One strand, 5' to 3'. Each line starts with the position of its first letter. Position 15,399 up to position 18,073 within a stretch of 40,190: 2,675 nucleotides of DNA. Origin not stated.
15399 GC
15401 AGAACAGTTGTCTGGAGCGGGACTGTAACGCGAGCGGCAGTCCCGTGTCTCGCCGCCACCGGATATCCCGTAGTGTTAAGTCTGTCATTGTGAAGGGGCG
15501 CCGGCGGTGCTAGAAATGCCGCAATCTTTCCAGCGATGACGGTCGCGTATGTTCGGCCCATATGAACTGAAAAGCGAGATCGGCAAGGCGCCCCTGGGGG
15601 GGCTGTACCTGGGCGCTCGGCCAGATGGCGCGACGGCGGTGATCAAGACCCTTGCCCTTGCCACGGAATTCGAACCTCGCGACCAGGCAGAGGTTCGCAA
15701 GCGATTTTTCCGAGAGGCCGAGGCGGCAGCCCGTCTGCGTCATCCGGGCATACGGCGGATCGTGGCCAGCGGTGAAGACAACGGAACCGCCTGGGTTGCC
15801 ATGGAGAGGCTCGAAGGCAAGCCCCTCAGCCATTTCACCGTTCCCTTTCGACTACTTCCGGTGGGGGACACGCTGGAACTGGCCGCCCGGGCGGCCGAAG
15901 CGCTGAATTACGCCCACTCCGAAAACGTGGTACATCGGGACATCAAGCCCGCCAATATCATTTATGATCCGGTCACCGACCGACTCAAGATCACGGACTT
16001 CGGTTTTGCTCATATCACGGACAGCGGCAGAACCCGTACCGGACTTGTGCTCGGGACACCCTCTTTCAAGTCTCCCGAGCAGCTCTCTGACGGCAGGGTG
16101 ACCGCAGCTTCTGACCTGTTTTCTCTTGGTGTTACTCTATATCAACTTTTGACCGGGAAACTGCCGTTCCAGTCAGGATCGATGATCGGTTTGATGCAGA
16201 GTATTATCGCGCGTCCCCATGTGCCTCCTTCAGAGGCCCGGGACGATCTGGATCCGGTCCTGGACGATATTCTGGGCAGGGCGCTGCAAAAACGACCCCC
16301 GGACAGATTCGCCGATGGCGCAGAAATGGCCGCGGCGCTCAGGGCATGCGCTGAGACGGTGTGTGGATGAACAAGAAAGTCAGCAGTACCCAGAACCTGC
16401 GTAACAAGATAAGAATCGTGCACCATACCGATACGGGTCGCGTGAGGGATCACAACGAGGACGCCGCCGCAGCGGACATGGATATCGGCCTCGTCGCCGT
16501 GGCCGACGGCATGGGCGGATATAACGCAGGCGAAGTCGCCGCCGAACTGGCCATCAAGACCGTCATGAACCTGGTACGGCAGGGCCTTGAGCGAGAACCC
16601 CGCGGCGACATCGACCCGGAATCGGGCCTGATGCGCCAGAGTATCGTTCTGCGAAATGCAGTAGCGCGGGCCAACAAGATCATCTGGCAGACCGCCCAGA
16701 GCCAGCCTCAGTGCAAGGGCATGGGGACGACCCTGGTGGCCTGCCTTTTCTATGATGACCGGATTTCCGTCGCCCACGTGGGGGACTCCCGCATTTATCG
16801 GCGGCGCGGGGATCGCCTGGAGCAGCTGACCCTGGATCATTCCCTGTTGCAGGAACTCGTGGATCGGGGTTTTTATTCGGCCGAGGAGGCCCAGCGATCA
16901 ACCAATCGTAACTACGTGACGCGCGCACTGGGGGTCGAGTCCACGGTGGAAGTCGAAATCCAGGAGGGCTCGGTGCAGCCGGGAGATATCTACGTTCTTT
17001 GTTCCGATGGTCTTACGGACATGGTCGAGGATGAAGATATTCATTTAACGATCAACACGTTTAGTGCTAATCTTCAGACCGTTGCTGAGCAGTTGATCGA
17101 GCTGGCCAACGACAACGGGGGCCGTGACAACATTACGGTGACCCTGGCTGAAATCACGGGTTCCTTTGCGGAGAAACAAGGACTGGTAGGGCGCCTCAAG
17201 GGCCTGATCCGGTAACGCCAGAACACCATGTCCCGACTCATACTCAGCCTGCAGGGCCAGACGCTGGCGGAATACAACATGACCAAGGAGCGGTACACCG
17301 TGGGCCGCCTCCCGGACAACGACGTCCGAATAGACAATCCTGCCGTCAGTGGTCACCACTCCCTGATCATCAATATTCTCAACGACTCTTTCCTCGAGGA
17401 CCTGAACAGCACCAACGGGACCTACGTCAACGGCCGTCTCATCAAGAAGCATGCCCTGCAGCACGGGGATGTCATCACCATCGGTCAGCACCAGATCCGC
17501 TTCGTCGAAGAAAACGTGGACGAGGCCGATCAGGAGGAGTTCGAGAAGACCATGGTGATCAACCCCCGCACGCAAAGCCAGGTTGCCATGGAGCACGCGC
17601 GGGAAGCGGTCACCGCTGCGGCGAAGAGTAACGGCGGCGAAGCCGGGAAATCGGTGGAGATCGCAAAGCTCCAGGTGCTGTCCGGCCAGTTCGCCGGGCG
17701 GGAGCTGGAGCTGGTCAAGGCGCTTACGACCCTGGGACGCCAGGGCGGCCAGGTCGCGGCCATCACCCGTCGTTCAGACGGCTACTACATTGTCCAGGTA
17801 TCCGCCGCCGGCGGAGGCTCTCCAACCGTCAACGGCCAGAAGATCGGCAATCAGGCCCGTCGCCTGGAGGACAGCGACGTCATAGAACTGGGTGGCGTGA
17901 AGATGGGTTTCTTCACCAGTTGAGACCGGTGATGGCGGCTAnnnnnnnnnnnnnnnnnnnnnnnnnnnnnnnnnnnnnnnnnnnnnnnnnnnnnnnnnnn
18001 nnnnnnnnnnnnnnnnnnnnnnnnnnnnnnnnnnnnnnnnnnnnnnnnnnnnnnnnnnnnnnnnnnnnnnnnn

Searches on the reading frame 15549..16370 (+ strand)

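Call 47: search_protein_families(library=pfam, proteins=[window:15549-16370:+], max_evalue=0.01)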
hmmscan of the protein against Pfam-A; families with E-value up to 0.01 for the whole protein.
window:15549-16370:+ (273 aa): 3 families
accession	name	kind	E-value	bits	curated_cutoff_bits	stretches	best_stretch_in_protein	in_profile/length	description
PF00069.31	Pkinase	-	3.2e-40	138.6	31.7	1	5-254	1-252/263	Protein kinase domain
PF07714.23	PK_Tyr_Ser-Thr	-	5.8e-24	85.2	23.1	1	7-250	3-249/258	Protein tyrosine and serine/threonine kinase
PF01636.29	APH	-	9.2e-06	26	23.2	0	42-119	29-104/239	Phosphotransferase enzyme family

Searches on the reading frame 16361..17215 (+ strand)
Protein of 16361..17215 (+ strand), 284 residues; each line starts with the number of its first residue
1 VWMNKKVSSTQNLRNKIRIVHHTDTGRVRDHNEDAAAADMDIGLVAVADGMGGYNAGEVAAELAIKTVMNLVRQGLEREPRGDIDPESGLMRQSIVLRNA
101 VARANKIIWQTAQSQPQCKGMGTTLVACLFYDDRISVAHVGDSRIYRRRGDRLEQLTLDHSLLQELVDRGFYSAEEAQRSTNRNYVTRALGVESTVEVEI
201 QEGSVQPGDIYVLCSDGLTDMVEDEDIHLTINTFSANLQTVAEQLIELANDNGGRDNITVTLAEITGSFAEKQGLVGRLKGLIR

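Call 47: search_protein_families(library=pfam, proteins=[window:16361-17215:+], max_evalue=0.01)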
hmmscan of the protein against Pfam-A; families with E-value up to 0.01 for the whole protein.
window:16361-17215:+ (284 aa): 3 families
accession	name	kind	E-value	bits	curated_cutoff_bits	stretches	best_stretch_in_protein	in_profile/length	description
PF13672.11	PP2C_2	-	3.2e-18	66.5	24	1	29-230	9-186/209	Protein phosphatase 2C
PF00481.26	PP2C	-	3.8e-15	56.7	20.3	2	11-161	9-141/255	Protein phosphatase 2C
PF07228.17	SpoIIE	-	7e-09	36.3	25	1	188-264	103-190/192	Stage II sporulation protein E (SpoIIE)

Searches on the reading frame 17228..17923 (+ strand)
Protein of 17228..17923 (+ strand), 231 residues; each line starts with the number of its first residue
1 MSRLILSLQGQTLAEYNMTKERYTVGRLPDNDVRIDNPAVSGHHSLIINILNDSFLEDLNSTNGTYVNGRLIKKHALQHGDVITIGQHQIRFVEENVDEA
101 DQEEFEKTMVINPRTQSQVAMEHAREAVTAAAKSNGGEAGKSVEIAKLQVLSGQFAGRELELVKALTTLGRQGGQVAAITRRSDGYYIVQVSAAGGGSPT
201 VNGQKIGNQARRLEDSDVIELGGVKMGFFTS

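Call 47: search_protein_families(library=pfam, proteins=[window:17228-17923:+], max_evalue=0.01)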
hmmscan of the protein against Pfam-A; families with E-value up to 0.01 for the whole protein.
window:17228-17923:+ (231 aa): 3 families
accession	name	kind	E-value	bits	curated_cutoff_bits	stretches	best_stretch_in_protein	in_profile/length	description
PF00498.31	FHA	-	4.7e-25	88.2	20.7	1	23-86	1-67/67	FHA domain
PF16697.10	Yop-YscD_cpl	-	1.7e-17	63.9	33.2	1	14-95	10-93/94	Inner membrane component of T3SS, cytoplasmic domain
PF07497.18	Rho_RNA_bind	-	0.0099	16.1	27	0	59-87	21-48/73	Rho termination factor, RNA-binding domain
